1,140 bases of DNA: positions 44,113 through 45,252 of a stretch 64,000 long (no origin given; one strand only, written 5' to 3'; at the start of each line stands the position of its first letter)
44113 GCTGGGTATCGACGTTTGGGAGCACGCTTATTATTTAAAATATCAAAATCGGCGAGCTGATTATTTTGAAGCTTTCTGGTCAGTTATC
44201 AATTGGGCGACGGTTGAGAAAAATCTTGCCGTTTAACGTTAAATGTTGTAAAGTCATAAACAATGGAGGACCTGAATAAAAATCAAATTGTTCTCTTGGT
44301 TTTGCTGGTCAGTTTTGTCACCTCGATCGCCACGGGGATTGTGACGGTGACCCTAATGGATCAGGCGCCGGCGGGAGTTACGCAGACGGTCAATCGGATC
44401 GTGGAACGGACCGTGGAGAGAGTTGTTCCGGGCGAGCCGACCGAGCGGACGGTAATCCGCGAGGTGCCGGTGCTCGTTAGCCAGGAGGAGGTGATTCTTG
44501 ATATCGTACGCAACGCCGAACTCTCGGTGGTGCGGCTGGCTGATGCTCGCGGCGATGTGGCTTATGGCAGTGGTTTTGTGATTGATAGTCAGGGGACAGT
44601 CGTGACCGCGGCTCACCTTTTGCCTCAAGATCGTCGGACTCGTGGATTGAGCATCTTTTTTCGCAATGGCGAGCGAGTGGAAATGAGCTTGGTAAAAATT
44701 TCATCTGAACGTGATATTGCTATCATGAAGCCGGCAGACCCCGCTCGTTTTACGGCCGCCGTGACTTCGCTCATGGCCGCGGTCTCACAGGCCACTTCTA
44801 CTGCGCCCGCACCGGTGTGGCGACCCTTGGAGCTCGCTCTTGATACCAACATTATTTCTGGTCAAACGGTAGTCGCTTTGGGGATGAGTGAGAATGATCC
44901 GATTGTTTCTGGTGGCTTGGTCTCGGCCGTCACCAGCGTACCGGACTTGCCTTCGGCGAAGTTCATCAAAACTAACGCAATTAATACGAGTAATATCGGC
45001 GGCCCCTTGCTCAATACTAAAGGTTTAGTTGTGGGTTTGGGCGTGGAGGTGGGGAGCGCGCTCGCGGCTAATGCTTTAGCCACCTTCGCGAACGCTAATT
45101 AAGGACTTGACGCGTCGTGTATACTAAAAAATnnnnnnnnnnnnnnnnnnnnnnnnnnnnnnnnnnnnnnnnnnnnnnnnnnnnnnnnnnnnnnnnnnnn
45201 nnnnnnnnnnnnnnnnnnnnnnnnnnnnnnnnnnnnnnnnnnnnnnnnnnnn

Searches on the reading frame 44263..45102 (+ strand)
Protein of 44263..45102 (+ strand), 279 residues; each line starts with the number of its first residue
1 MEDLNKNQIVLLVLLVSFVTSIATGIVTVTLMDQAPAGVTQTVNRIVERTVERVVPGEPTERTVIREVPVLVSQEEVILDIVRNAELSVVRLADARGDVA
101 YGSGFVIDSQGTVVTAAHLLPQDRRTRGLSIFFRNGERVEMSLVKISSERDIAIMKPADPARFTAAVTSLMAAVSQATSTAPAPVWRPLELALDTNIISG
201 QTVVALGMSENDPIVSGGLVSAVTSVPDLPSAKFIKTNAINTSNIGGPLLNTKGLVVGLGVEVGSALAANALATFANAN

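Call 81: search_protein_families(library=pfam, proteins=[window:44263-45102:+], max_evalue=0.01)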
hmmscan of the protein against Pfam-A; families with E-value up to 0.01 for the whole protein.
window:44263-45102:+ (279 aa): 2 families
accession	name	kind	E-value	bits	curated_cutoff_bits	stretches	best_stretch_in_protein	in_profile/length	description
PF13365.12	Trypsin_2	-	1.1e-16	62.3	27.6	1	102-259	1-144/144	Trypsin-like peptidase domain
PF00089.32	Trypsin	-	1.4e-05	25.5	20.6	1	103-259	28-194/220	Trypsin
